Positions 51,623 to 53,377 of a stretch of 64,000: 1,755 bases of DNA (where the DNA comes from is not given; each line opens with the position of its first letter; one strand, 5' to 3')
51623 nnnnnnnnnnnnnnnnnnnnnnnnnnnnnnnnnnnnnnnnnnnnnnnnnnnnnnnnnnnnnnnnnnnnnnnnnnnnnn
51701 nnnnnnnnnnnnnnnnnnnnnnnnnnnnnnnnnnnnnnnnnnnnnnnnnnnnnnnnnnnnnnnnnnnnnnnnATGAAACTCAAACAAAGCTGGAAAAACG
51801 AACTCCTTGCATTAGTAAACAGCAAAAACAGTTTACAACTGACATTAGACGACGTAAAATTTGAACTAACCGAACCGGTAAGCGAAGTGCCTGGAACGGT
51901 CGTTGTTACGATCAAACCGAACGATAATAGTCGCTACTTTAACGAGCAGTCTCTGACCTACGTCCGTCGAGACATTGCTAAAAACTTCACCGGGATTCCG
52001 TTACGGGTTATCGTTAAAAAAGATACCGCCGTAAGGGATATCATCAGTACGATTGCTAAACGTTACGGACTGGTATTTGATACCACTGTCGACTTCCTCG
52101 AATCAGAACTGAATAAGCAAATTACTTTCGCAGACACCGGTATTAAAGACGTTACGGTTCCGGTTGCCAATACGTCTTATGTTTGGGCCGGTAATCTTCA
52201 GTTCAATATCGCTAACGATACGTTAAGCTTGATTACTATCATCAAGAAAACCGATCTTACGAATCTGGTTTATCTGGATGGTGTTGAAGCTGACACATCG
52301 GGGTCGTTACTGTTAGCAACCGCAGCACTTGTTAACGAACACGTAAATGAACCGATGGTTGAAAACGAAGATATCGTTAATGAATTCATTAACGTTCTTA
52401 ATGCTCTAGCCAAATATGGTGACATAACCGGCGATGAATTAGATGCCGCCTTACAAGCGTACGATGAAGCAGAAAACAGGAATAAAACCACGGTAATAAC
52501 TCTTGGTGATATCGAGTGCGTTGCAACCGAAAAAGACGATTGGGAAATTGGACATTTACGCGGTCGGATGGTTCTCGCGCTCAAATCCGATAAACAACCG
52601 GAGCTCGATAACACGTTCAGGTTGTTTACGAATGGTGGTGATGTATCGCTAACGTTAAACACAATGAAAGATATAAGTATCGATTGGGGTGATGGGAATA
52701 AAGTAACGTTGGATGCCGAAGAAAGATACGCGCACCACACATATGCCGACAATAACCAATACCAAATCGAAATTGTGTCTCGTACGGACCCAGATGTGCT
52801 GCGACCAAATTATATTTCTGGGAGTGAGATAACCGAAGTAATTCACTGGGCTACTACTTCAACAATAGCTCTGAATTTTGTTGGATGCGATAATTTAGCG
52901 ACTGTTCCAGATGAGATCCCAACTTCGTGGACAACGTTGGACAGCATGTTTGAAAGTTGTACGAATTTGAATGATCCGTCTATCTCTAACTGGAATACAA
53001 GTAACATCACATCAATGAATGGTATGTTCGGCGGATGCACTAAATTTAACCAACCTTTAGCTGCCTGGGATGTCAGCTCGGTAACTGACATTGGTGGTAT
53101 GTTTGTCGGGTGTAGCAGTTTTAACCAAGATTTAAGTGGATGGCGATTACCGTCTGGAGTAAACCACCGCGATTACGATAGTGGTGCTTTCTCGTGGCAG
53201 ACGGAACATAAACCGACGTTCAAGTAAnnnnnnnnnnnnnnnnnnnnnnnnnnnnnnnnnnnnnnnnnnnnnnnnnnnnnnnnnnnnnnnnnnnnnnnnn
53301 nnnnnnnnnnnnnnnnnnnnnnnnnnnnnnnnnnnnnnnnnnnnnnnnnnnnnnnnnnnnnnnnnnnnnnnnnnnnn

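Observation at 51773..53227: Tail-fibre paralog family with DUF285 and PKD-like modules, one copy displaced into the helicase locus on the opposite strand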

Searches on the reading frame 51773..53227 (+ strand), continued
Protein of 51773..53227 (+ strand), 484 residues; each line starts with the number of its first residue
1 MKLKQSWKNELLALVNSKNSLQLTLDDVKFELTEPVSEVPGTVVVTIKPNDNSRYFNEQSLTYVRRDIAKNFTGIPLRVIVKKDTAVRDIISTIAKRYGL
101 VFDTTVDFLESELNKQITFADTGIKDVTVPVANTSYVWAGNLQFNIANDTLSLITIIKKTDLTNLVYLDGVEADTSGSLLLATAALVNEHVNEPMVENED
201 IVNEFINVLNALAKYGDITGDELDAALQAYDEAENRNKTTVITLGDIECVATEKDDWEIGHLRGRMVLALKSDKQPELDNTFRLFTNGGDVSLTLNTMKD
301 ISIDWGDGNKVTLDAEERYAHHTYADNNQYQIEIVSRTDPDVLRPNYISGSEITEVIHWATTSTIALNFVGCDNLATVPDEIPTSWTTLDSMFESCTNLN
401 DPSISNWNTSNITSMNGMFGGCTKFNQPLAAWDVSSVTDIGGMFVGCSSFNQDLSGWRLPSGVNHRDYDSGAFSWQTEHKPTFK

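Call 78: find_encoding_contigs(protein=P0052, flank=4000, max_places=1)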
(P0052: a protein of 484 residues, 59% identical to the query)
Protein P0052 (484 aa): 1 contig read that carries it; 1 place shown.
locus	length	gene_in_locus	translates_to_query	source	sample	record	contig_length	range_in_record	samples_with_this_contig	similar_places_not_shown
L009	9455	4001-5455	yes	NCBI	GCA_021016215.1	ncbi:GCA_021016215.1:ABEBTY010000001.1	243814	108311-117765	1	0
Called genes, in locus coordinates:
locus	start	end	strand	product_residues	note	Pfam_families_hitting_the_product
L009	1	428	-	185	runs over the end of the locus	PF12850:Metallophos_2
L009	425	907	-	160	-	-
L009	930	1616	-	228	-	PF01966:HD (weak)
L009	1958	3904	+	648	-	PF00176:SNF2-rel_dom (weak), PF04851:ResIII, PF00271:Helicase_C (weak)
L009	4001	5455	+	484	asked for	PF25613:DUF7941, PF03382:DUF285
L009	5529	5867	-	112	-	-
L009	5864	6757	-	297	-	-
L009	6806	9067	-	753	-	-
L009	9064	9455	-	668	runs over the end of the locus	-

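Call 79: find_encoding_contigs(protein=P0004, flank=4000, max_places=1)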
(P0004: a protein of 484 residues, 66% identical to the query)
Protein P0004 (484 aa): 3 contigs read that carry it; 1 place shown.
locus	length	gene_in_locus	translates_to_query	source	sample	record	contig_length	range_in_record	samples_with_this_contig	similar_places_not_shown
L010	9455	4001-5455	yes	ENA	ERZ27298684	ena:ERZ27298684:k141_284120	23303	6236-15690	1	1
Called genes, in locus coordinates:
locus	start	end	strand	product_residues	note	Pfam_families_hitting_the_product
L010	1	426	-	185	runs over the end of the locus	PF12850:Metallophos_2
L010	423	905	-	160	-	-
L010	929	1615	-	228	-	PF01966:HD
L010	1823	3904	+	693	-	PF13401:AAA_22 (faint), PF00176:SNF2-rel_dom (weak), PF04851:ResIII, PF00270:DEAD (faint), PF00271:Helicase_C (weak)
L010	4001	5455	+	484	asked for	PF25613:DUF7941, PF03382:DUF285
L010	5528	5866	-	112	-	-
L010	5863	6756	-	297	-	-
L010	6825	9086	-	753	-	-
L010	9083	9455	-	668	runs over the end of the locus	-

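Call 80: find_encoding_contigs(protein=P0115, flank=6000, max_places=1)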
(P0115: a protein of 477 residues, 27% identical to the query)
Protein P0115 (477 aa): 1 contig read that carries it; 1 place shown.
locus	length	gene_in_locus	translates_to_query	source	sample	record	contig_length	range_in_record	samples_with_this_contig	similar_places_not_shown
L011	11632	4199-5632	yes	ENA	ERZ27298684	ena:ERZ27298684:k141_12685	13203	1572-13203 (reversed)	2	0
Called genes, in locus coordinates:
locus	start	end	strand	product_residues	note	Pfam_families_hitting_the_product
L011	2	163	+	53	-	?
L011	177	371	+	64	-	-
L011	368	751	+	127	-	-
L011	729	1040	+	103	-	-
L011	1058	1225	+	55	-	-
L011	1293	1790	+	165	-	PF07486:Hydrolase_2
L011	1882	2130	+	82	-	-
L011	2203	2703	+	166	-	-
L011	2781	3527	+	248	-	-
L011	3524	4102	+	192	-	-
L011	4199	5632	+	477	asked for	PF25613:DUF7941, PF03382:DUF285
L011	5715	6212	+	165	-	-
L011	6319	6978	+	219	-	-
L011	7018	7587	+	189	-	-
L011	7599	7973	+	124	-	-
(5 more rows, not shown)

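Call 81: find_encoding_contigs(protein=P0002, flank=3000, max_places=1)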
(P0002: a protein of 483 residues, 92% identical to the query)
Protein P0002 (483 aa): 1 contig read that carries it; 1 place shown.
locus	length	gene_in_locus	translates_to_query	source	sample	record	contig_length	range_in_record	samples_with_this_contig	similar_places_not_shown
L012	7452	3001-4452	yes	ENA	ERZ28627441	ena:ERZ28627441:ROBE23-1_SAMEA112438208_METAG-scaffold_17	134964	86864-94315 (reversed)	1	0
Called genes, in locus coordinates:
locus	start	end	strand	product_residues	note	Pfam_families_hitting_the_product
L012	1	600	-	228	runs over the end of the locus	PF01966:HD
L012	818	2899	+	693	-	PF13401:AAA_22 (faint), PF00176:SNF2-rel_dom, PF00270:DEAD (weak), PF04851:ResIII, PF00271:Helicase_C (weak)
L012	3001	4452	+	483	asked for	PF25613:DUF7941, PF03382:DUF285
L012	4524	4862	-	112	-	-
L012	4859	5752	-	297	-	-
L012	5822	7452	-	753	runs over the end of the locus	-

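Call 84: get_annotated_region(hit=H5, flank=4000)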
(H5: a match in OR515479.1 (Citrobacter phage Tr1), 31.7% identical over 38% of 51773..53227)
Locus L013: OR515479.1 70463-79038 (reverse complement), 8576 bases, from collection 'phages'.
description: Citrobacter phage Tr1, complete genome.
organism: Citrobacter phage Tr1 (NCBI taxid 3074392)
taxonomy: Viruses; Duplodnaviria; Heunggongvirae; Uroviricota; Caudoviricetes; Stephanstirmvirinae
host: Citrobacter sp. JL 978; source: -; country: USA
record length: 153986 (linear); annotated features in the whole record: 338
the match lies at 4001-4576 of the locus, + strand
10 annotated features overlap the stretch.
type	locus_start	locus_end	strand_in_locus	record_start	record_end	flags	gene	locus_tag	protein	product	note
CDS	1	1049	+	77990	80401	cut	-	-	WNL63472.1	hypothetical protein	-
CDS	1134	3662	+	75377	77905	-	-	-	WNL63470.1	tail assembly protein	-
CDS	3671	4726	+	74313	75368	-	-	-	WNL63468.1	hypothetical protein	-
CDS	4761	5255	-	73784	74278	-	-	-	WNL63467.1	hypothetical protein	-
CDS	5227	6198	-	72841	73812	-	-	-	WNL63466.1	hypothetical protein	-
CDS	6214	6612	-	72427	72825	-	-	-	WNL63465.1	hypothetical protein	-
CDS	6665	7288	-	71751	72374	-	-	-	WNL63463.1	hypothetical protein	-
CDS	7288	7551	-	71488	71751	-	-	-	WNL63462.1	hypothetical protein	-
CDS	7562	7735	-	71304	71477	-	-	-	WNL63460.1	hypothetical protein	-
CDS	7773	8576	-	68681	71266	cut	-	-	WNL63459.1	hypothetical protein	-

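Call 85: get_annotated_region(hit=H7, flank=4000)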
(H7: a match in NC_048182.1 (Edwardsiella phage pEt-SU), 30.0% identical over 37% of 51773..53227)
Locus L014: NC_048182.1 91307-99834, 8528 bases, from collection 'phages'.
description: Edwardsiella phage pEt-SU, complete genome.
organism: Edwardsiella phage pEt-SU (NCBI taxid 2562142)
taxonomy: Viruses; Duplodnaviria; Heunggongvirae; Uroviricota; Caudoviricetes; Petsuvirus; Petsuvirus pEtSU
host: Edwardsiella tarda ATCC 15941; source: -; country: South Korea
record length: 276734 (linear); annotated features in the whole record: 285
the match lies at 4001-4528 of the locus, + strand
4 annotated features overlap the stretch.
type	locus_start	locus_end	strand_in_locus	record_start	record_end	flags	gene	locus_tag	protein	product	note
CDS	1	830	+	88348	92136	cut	-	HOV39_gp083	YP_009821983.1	putative virion structural protein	-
CDS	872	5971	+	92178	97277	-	-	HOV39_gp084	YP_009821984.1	BspA family leucine rich repeat surface protein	-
CDS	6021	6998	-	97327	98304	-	-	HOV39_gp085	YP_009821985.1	baseplate assembly protein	-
CDS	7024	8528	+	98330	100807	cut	-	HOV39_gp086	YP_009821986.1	putative DNA double strand break repair protein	-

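Call 88: search_protein_families(library=pfam, proteins=[L013:3671-4726:+], max_evalue=1)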
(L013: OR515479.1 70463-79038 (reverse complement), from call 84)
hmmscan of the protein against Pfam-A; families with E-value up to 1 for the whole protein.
L013:3671-4726:+ (351 aa): 3 families
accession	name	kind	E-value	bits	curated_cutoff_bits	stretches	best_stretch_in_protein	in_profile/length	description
PF03382.20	DUF285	-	2.9e-40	137.2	25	2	205-288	26-109/120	Mycoplasma protein of unknown function, DUF285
PF02368.24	Big_2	-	9.5e-09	35.5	22.8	1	8-62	13-64/79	Bacterial Ig-like domain (group 2)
PF22359.2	Big-like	-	0.016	15.8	27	1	36-63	5-32/48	Bacterial Ig-like domain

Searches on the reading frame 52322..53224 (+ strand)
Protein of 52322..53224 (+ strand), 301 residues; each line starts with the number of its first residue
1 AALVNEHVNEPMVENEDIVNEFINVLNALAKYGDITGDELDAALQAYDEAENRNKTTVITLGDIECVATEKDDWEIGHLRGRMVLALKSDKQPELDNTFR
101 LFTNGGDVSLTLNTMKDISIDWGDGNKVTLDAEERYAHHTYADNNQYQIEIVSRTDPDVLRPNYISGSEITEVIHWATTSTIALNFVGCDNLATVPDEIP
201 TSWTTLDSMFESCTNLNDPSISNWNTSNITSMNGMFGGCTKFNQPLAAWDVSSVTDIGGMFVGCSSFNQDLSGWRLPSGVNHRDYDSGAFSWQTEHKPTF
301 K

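Call 86: find_homologous_proteins(query=window:52322-53224:+, max_evalue=1e-10)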
Query window:52322-53224:+ (301 aa): 1553 proteins with E <= 1e-10 among 2400 candidates; the best 120 are listed.
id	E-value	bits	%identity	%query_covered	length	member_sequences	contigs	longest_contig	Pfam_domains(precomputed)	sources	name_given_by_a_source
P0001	2.9e-203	692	100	100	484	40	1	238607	PF25613.2,PF03382.21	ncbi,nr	ncbi:BspA family leucine-rich repeat surface protein [Escherichia coli]|nr:BspA family leucine-rich 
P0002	2.7e-169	580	87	100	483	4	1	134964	PF25613.2,PF03382.21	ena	-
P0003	4.7e-151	520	75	100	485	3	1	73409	PF25613.2,PF03382.21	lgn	-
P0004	1.0e-96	342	51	100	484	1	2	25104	PF25613.2,PF03382.21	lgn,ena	-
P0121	4.6e-71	258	38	53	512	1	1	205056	PF03382.21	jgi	jgi:surface protein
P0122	2.0e-68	249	38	57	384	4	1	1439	PF03382.21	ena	-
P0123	9.3e-66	240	32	53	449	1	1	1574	PF03382.21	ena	-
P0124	2.9e-63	232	36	59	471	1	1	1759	PF03382.21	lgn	-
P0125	3.0e-62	229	33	57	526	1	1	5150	PF03382.21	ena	-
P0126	3.1e-61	225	46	24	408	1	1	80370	PF03382.21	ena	-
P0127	2.4e-59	219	46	24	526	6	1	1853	PF03382.21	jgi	jgi:surface protein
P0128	6.1e-57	211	46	24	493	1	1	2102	PF03382.21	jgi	-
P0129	9.2e-57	211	35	54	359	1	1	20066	PF03382.21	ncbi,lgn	-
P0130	3.1e-56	209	37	56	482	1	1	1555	PF03382.21,PF18911.7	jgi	-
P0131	1.4e-55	207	33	58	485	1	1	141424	PF03382.21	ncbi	ncbi:MAG: BspA family leucine-rich repeat surface protein [Promethearchaeota archaeon]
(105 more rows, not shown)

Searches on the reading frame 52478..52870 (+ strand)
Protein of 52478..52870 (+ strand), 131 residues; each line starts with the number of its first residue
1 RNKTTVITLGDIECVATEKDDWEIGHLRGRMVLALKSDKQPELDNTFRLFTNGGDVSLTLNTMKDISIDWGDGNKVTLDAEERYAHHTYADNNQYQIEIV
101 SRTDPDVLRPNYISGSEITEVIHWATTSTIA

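Call 44: search_protein_families(library=pfam, proteins=[window:52478-52870:+], max_evalue=10)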
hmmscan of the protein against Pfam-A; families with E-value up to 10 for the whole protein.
window:52478-52870:+ (131 aa): 1 family
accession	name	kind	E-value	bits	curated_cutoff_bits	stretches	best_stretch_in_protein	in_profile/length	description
PF18911.6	PKD_4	-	0.028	14.9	27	1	66-104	37-71/85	PKD domain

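Call 51: predict_structure(alignment_id=A3)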
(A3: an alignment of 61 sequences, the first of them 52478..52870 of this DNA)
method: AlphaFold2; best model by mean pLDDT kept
length: 131 residues; sequences in the alignment: 61
mean_pLDDT: 78.3   pTM: 0.64
mean pLDDT of the five models: 78.3, 78.2, 77.3, 76.3, 74.2
residues with pLDDT >= 90: 48; 70-90: 34; 50-70: 46; < 50: 3
segments of 3 or more residues with pLDDT < 50: none
pLDDT, mean of each block of 10 residues (from residue 1): 64 61 60 55 82 90 90 95 92 94 78 78 80 61
secondary structure, 60 per line:
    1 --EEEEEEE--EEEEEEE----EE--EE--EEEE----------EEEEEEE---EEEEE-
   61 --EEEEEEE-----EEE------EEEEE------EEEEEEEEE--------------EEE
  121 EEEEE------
elements in order: E3-9 E12-18 E31-34 E45-51 E55-59 E63-69 E75-77 E84-88 E95-103 E118-125

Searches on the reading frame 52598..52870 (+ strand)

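Call 44: search_protein_families(library=pfam, proteins=[window:52598-52870:+], max_evalue=10)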
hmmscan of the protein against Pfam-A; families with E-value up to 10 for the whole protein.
window:52598-52870:+ (91 aa): 1 family
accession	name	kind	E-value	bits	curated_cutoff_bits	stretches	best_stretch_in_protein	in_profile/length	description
PF18911.6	PKD_4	-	0.015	15.8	27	1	26-64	37-71/85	PKD domain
